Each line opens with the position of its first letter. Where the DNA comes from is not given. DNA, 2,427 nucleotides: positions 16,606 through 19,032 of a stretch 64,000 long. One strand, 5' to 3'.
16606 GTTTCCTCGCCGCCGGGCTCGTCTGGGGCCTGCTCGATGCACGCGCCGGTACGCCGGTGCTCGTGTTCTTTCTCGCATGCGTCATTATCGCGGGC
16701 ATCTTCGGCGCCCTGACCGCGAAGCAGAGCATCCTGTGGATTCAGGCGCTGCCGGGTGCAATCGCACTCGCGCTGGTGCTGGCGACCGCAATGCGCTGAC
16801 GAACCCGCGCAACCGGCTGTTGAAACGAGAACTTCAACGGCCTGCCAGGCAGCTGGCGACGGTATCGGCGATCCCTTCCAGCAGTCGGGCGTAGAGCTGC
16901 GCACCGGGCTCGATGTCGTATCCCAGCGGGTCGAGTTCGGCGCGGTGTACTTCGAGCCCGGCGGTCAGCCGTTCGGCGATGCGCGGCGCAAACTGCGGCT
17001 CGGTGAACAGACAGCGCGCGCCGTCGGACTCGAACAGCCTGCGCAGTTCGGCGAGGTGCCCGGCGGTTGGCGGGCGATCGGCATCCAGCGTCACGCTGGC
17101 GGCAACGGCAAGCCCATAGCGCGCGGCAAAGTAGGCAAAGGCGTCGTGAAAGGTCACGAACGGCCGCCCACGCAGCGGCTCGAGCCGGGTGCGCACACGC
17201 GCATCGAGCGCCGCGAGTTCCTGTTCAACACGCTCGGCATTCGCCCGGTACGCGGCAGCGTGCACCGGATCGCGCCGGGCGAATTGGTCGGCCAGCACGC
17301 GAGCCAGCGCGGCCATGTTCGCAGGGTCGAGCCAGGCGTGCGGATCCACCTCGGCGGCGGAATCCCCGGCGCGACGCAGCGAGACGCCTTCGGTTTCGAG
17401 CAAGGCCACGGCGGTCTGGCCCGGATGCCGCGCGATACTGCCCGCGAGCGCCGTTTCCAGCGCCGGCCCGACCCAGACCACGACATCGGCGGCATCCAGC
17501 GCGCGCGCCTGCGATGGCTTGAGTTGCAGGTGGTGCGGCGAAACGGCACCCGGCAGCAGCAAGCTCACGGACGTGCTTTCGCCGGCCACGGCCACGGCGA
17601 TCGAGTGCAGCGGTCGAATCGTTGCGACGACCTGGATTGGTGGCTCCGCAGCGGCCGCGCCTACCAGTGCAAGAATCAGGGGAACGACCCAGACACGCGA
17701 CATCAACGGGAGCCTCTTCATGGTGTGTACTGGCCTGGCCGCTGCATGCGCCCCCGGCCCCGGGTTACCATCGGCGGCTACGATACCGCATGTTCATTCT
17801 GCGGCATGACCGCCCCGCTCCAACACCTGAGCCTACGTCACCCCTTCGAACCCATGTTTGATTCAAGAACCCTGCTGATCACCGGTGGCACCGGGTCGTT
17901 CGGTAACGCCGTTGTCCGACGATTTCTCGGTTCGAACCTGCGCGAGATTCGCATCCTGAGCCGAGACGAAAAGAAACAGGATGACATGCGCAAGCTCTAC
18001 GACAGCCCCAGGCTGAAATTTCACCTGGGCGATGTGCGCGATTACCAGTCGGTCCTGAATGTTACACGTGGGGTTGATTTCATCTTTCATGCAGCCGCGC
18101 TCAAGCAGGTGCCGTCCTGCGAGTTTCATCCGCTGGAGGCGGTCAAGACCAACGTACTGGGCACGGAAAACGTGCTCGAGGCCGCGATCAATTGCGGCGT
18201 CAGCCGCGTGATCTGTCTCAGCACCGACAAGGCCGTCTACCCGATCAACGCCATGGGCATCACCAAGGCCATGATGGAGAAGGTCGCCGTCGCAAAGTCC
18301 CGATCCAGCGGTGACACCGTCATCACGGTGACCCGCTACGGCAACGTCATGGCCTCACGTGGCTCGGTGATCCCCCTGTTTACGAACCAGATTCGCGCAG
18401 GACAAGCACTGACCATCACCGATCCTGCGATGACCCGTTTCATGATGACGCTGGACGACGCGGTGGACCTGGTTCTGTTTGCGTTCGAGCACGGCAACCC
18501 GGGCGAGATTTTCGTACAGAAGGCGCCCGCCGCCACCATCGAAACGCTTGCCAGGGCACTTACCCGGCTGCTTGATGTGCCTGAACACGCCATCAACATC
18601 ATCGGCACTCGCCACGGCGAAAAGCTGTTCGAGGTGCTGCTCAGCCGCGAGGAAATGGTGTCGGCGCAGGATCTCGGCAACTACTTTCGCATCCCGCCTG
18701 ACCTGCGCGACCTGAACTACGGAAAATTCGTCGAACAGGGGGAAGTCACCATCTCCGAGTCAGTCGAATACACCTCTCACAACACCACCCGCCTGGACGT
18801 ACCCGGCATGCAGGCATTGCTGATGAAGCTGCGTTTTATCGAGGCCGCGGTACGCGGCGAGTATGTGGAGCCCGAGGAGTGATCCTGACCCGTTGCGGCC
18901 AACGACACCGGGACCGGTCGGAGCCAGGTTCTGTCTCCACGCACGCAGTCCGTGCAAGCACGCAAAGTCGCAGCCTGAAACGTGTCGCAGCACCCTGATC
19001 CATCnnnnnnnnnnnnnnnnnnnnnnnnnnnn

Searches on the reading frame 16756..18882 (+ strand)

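Call 47: search_protein_families(library=pfam, proteins=[window:16756-18882:+], max_evalue=0.001)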
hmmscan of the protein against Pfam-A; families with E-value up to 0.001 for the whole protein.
window:16756-18882:+ (708 aa): 10 families
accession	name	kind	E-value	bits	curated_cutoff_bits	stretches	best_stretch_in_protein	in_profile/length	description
PF02719.21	Polysacc_synt_2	-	3e-102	342.2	20.2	1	373-646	1-291/293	Polysaccharide biosynthesis protein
PF01370.27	Epimerase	-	1.1e-26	94.2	20.9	1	374-586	2-237/240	NAD dependent epimerase/dehydratase family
PF01073.25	3Beta_HSD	-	4.3e-19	69.1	22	1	374-496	1-122/280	3-beta hydroxysteroid dehydrogenase/isomerase family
PF08485.16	Polysacc_syn_2C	-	1.2e-18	66.9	25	1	649-695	1-47/48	Polysaccharide biosynthesis protein C-terminal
PF16363.11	GDP_Man_Dehyd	-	1e-16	61.8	27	1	374-589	1-249/332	GDP-mannose 4,6 dehydratase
PF13460.12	NAD_binding_10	-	5.2e-10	39.9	27.2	1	377-516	1-126/184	NAD(P)H-binding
PF05368.20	NmrA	-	6.6e-09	36.2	27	1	371-561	3-183/298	NmrA-like family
PF04321.23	RmlD_sub_bind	-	9.2e-09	35.2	27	1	372-492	2-103/287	RmlD substrate binding domain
PF07993.18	NAD_binding_4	-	3.8e-08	33.2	20.1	1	375-506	1-152/258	Male sterility protein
PF08659.16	KR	-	0.00045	20.6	22.6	1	372-416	2-50/180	KR domain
